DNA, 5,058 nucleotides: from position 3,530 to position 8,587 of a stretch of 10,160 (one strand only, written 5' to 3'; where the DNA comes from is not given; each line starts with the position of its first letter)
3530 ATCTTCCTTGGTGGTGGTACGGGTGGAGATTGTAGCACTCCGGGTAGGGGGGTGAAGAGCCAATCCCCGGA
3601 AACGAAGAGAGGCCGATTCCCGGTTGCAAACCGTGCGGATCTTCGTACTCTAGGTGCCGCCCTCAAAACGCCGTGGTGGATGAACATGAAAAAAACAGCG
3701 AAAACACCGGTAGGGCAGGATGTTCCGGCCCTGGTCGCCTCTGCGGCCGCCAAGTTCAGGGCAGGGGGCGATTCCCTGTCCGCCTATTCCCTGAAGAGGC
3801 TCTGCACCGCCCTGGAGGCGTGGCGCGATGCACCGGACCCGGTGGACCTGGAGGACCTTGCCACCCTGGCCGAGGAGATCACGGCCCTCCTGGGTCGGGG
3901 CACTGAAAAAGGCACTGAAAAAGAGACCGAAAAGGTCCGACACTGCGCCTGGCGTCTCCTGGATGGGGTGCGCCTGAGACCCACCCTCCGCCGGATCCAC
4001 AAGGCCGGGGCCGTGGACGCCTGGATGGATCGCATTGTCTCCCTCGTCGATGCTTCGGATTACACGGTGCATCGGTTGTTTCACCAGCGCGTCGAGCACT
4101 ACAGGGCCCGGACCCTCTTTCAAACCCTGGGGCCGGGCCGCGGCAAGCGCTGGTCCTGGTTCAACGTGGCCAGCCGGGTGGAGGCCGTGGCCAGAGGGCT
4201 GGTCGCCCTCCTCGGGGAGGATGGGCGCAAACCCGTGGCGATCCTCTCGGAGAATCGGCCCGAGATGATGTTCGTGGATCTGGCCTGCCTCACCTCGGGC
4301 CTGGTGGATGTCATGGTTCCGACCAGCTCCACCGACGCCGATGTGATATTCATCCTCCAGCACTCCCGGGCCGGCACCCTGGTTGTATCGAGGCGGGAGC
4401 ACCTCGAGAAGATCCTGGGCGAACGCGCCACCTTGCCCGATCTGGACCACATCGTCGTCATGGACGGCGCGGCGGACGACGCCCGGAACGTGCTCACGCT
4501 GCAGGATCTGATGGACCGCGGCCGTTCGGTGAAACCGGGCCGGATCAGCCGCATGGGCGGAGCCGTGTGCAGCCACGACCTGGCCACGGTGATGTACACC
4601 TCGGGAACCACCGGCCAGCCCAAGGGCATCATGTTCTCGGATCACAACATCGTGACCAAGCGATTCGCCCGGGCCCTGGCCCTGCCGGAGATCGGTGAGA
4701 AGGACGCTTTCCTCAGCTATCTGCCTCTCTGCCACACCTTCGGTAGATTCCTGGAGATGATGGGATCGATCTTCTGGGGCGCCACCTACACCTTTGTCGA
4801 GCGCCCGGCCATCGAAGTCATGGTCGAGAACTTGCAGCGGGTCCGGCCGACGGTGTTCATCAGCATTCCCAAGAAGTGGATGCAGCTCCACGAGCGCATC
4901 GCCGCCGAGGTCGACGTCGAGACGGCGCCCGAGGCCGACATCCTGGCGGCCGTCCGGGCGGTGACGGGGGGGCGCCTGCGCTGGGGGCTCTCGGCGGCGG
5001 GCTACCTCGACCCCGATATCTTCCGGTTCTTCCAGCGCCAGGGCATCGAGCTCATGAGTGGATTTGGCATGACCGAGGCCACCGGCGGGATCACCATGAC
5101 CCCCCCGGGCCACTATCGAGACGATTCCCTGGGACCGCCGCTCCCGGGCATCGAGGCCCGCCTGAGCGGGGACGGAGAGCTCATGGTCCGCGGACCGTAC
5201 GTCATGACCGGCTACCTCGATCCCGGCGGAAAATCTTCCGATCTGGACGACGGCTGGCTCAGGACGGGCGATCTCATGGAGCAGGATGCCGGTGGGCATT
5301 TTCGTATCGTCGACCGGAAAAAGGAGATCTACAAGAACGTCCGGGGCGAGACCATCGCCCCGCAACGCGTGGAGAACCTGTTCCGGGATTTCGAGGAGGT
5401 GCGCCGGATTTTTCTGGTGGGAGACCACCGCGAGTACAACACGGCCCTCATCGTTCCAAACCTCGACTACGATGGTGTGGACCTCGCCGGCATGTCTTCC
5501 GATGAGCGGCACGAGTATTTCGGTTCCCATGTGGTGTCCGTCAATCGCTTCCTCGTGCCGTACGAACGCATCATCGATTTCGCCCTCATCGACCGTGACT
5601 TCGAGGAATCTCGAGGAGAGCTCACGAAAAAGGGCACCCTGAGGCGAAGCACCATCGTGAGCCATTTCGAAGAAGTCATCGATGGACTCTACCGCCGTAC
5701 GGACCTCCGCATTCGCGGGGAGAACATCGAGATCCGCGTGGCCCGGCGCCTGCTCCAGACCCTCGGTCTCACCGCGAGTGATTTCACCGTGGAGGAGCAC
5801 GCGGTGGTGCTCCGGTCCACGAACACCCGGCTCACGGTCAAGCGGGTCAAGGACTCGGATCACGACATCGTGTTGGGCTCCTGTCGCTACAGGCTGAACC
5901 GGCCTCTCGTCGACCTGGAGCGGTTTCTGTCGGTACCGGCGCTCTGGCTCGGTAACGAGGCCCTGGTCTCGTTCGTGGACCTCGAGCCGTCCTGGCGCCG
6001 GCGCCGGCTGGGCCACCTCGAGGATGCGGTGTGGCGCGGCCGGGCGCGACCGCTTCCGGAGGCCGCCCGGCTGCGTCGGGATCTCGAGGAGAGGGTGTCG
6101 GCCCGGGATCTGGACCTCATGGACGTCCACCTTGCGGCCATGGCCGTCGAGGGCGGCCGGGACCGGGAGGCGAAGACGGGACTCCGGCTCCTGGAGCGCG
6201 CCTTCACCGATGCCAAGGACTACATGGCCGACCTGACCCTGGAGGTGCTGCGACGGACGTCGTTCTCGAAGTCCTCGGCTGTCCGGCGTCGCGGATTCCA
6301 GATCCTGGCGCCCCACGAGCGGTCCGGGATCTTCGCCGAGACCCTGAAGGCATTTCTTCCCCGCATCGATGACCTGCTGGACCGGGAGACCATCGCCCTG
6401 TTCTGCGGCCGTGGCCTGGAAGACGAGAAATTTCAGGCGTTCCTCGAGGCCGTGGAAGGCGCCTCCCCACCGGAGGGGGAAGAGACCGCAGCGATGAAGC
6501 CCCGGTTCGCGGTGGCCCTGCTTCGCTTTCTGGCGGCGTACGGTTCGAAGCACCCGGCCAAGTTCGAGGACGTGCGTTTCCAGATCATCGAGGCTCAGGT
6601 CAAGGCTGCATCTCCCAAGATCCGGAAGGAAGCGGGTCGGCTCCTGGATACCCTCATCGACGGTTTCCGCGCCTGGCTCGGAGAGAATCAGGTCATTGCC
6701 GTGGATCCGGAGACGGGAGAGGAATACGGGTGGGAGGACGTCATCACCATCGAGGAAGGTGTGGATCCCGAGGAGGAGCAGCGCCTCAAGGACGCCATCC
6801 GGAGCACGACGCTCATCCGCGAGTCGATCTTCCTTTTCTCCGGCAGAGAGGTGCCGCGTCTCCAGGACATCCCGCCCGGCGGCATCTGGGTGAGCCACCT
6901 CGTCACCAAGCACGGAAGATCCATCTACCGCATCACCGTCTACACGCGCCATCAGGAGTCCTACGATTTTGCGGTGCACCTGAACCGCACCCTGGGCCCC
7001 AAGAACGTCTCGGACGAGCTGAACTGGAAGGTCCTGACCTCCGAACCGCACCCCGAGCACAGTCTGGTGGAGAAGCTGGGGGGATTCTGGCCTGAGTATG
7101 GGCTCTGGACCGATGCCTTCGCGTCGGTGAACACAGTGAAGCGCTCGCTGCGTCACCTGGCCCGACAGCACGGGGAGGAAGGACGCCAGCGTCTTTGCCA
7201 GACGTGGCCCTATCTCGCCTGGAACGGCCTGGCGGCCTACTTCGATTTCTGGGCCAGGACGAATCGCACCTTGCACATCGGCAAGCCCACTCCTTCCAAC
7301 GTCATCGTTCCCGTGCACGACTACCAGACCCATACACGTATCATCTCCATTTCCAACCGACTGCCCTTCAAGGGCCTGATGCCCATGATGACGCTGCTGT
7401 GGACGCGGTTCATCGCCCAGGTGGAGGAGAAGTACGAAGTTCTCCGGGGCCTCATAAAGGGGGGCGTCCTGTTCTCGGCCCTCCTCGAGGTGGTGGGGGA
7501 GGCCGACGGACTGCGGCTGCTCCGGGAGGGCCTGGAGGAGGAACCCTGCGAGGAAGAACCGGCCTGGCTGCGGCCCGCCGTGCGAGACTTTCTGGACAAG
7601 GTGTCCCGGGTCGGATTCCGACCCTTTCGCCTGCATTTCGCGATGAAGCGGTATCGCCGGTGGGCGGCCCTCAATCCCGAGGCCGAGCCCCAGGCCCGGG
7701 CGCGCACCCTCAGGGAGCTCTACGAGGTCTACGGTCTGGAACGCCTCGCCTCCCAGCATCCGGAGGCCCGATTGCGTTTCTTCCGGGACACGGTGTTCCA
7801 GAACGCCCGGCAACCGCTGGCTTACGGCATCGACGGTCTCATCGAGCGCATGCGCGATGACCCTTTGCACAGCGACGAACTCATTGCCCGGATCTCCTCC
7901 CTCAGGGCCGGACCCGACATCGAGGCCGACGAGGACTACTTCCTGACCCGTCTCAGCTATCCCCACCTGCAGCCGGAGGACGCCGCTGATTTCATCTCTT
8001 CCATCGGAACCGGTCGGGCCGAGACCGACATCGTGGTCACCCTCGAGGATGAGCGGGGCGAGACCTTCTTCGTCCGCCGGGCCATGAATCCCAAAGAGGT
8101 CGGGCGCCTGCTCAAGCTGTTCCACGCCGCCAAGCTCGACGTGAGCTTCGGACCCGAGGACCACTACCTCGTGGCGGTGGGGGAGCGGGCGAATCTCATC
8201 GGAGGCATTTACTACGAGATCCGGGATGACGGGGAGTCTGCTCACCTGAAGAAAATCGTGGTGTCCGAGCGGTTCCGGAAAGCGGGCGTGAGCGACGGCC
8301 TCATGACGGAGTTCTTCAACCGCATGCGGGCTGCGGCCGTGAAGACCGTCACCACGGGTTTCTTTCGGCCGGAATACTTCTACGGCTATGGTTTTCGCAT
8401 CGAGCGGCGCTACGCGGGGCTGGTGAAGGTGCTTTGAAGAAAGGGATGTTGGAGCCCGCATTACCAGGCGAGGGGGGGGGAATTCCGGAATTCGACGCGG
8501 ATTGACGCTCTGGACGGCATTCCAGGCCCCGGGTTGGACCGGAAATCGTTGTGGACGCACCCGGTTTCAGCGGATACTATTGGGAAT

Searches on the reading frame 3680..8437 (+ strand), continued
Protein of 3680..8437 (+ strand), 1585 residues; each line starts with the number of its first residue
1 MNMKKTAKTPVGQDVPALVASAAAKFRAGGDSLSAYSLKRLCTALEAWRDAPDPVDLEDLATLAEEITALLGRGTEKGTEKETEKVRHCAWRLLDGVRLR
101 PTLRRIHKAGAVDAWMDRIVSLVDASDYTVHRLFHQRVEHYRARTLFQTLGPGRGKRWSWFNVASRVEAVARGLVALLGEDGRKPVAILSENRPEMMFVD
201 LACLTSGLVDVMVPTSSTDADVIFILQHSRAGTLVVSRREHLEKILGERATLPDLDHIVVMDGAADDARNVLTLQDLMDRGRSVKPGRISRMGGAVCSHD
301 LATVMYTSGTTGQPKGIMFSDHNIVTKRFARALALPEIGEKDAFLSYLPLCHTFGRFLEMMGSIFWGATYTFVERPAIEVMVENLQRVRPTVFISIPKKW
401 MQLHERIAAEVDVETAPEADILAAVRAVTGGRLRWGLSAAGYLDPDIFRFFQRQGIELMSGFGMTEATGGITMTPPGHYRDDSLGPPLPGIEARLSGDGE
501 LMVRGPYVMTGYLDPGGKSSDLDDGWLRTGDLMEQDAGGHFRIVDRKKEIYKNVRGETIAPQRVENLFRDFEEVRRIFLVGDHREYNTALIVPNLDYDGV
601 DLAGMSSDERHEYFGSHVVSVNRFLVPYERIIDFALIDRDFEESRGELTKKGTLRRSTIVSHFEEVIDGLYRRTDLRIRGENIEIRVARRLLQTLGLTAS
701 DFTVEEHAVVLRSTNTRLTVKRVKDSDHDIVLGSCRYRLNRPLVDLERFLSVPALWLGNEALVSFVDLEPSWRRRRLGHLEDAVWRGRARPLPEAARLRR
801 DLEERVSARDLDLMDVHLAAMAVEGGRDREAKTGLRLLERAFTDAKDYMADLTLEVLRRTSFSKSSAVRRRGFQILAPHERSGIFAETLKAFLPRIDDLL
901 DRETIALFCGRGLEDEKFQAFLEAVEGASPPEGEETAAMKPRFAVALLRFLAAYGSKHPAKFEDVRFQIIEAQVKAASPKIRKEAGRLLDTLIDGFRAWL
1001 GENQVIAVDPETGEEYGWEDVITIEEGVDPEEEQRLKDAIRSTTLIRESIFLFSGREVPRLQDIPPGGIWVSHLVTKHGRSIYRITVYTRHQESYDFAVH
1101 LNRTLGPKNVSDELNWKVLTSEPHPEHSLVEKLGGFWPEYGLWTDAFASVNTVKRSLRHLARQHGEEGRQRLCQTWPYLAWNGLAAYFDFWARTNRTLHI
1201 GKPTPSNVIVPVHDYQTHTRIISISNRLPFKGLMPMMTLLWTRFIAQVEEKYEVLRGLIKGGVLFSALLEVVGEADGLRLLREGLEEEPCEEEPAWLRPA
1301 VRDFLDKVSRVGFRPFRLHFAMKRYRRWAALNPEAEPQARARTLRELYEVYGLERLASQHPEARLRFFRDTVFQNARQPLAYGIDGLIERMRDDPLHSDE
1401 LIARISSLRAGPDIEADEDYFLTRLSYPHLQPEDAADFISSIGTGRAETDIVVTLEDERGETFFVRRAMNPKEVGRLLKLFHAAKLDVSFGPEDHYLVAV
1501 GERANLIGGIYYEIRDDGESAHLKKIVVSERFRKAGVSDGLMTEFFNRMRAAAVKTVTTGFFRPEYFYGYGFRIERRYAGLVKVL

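Call 31: find_encoding_contigs(protein=window:3680-8437:+, flank=10000, max_places=3)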
Protein window:3680-8437:+ (1585 aa): 5 contigs read that carry it; 3 places shown.
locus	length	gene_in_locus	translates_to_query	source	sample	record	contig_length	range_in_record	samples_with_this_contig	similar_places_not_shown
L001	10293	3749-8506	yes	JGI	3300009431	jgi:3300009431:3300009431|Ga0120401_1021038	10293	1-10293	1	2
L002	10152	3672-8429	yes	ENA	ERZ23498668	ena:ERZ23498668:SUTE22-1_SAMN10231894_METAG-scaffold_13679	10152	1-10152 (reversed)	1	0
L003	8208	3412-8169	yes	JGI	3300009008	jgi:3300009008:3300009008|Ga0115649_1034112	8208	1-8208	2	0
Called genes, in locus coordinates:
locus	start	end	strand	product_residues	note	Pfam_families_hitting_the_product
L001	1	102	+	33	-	?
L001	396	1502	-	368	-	PF01145:Band_7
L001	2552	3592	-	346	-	PF00924:MS_channel_2nd, PF21082:MS_channel_3rd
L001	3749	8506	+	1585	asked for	PF00501:AMP-binding, PF23562:AMP-binding_C_3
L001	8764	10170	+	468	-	-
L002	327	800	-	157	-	PF01145:Band_7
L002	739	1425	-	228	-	PF01145:Band_7 (faint)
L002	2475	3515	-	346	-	PF00924:MS_channel_2nd, PF21082:MS_channel_3rd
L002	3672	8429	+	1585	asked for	PF00501:AMP-binding, PF23562:AMP-binding_C_3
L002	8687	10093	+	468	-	-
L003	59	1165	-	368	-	PF01145:Band_7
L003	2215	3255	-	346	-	PF00924:MS_channel_2nd, PF21082:MS_channel_3rd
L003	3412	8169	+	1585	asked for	PF00501:AMP-binding, PF23562:AMP-binding_C_3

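Call 32: find_encoding_contigs(protein=P0051, flank=8000, max_places=2)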
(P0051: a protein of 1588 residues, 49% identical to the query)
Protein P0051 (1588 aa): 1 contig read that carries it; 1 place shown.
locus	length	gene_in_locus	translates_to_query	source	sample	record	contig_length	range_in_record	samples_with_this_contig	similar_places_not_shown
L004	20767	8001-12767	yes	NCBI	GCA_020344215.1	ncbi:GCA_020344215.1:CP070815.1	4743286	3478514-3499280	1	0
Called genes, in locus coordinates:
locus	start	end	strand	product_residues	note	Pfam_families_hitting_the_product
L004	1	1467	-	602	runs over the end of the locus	PF13687:DUF4153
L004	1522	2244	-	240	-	PF14512:TM1586_NiRdase (faint), PF00881:Nitroreductase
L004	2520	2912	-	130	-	-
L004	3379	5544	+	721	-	PF00989:PAS, PF08448:PAS_4, PF13426:PAS_9, PF00989:PAS, PF08448:PAS_4, PF13426:PAS_9, PF00989:PAS, PF13426:PAS_9, +10 more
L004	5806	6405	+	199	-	PF04542:Sigma70_r2, PF22029:PhyR_sigma2, PF08281:Sigma70_r4_2, PF04545:Sigma70_r4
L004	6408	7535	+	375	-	PF13473:Cupredoxin_1, PF00127:Copper-bind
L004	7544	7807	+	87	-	-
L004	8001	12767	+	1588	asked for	PF00501:AMP-binding, PF13673:Acetyltransf_10 (faint), PF23562:AMP-binding_C_3, PF00583:Acetyltransf_1, PF13508:Acetyltransf_7 (weak)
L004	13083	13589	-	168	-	PF13577:SnoaL_4 (faint), PF14534:DUF4440, PF12680:SnoaL_2 (weak)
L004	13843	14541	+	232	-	PF04191:PEMT, PF04140:ICMT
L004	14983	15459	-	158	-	PF12680:SnoaL_2, PF14534:DUF4440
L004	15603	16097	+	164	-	PF13577:SnoaL_4 (weak), PF12680:SnoaL_2 (weak), PF14534:DUF4440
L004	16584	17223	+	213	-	PF00144:Beta-lactamase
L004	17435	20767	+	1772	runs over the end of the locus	PF18857:LPD38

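Call 35: find_encoding_contigs(protein=P0001, flank=8000, max_places=2)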
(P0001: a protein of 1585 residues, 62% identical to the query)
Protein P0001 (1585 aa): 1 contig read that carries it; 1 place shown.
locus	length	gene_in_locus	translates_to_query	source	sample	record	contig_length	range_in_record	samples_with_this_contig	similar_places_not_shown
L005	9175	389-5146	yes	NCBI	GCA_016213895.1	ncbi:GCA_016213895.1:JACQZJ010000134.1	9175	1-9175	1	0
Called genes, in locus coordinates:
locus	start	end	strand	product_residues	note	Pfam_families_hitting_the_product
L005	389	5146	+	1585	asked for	PF00501:AMP-binding, PF23562:AMP-binding_C_3, PF00583:Acetyltransf_1 (faint)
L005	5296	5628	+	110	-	-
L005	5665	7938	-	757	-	PF10670:DUF4198 (faint), PF09430:EMC7_beta-sandw (faint), PF13620:CarboxypepD_reg, PF13715:CarbopepD_reg_2 (weak), PF17210:SdrD_B (faint), PF17802:SpaA (faint), PF20598:DUF6795 (faint), PF13620:CarboxypepD_reg, +2 more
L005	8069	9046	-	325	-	-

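Call 36: find_encoding_contigs(protein=P0034, flank=8000, max_places=2)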
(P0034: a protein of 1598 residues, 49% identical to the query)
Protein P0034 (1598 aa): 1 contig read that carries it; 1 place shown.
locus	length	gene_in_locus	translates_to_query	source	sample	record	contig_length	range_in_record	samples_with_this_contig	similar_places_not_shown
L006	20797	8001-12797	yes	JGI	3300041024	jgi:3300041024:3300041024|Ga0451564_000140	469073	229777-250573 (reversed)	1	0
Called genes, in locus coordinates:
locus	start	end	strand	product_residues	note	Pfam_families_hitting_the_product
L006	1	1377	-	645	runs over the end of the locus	PF04879:Molybdop_Fe4S4, PF00384:Molybdopterin, PF01568:Molydop_binding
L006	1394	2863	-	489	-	PF01553:Acyltransferase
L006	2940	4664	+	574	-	PF20446:ABC_N, PF09818:ABC_ATPase, PF21117:MRB1590_C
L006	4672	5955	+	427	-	PF01773:Nucleos_tra2_N, PF07670:Gate, PF07662:Nucleos_tra2_C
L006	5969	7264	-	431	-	PF00483:NTP_transferase, PF25247:LbH_GLGC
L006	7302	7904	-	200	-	PF07998:Peptidase_M54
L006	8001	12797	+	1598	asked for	PF00501:AMP-binding, PF23562:AMP-binding_C_3, PF00583:Acetyltransf_1, PF13673:Acetyltransf_10 (weak), PF13508:Acetyltransf_7 (weak)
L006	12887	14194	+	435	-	PF00437:T2SSE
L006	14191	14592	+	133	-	PF00903:Glyoxalase, PF22677:Ble-like_N (faint), PF18029:Glyoxalase_6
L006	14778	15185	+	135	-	-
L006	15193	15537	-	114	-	PF01740:STAS (weak), PF13466:STAS_2 (weak)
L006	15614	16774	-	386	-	PF12895:ANAPC3 (faint), PF13371:TPR_9 (faint), PF13424:TPR_12 (faint), PF13431:TPR_17 (faint), PF00515:TPR_1 (faint), PF07719:TPR_2 (faint), PF14559:TPR_19, PF13432:TPR_16 (weak), +6 more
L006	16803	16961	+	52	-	-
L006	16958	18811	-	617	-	PF08439:Peptidase_M3_N, PF01432:Peptidase_M3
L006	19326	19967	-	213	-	PF00072:Response_reg, PF08281:Sigma70_r4_2, PF00196:GerE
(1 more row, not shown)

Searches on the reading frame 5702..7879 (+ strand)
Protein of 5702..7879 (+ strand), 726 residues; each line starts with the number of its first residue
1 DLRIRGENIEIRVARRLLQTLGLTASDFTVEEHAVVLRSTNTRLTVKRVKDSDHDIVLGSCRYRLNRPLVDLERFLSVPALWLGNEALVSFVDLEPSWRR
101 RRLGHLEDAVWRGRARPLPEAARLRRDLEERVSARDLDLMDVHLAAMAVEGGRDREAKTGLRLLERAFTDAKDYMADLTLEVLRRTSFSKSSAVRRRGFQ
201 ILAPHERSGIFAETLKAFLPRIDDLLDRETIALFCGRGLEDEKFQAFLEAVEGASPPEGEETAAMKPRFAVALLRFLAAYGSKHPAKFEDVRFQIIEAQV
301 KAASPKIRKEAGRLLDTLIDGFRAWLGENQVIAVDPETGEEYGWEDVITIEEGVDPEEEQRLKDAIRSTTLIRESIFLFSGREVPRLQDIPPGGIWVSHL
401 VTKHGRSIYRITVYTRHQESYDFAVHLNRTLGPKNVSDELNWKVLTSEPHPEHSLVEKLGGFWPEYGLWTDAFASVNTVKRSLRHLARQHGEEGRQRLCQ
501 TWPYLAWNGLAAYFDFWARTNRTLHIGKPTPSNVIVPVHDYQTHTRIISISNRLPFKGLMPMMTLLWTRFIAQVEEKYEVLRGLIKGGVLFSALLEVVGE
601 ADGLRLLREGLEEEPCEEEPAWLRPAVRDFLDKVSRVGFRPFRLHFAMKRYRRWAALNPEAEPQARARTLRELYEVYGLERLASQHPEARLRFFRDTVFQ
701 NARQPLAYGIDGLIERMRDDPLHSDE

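Call 45: search_solved_structures(query=window:5702-7879:+, max_evalue=1)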
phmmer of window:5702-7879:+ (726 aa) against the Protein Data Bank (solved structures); distinct sequences matched with E-value up to 1: 1.
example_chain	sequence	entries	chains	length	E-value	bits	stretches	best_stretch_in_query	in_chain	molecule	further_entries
2qkt_A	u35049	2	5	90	0.98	10.5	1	198-268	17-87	Inactivation-no-after-potential D protein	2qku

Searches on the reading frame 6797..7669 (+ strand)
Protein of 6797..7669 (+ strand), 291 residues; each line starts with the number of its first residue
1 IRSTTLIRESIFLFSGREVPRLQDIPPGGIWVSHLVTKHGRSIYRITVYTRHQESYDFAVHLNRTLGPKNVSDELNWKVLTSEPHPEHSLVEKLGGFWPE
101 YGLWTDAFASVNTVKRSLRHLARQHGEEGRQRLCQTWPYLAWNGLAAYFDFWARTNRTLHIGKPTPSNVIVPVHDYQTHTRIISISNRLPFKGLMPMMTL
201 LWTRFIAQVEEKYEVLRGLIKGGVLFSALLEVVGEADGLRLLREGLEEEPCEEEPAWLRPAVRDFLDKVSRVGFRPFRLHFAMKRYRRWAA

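Call 61: search_protein_families(library=pfam, alignment_id=A4, max_evalue=10)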
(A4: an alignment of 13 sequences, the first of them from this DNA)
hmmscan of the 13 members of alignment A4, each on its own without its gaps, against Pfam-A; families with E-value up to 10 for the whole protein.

A. member 1, seq(291 aa): 1 family
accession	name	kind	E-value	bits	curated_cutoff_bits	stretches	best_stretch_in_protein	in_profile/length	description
PF21079.2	GDH_HM2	-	0.27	11.7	21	0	228-243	1-16/45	Glutamate dehydrogenase, helical motif 2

B. families by the number of members that match (of 13 scanned): 8 families
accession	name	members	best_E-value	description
PF12412.13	DUF3667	1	0.021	Protein of unknown function (DUF3667)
PF19359.4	DUF5936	1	0.17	Family of unknown function (DUF5936)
PF15566.12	Imm32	1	0.2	Immunity protein 32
PF22085.1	NorB_cytochrome_c-like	1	0.21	Nitric oxide reductase subunit B, cytochrome c-like domain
PF22743.2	PspAA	1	0.22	PspA-Associated protein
PF25639.1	DUF7943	1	0.24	Domain of unknown function (DUF7943)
PF21079.2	GDH_HM2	1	0.27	Glutamate dehydrogenase, helical motif 2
PF07847.18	PCO_ADO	1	0.3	PCO_ADO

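Call 62: search_solved_structures(query=A4, max_evalue=10)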
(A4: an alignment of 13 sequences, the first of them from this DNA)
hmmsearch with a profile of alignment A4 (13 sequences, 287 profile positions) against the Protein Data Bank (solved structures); distinct sequences matched with E-value up to 10: 6.
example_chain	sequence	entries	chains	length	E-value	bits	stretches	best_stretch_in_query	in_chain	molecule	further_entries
2j7t_A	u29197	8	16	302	0.46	12.8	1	24-127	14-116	SERINE/THREONINE-PROTEIN KINASE 10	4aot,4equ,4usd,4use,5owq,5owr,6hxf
5ajq_A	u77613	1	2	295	0.46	12.8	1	24-127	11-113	SERINE/THREONINE-PROTEIN KINASE 10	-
6gtt_A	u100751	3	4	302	0.47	12.8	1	24-127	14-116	Serine/threonine-protein kinase 10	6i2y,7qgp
6eim_A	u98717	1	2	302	0.47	12.8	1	24-127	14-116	Serine/threonine-protein kinase 10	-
4bc6_A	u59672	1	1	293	0.51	12.7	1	43-127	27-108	SERINE/THREONINE-PROTEIN KINASE 10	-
8gjg_A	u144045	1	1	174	1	11.7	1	191-267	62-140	gluc_A04_0005 Binder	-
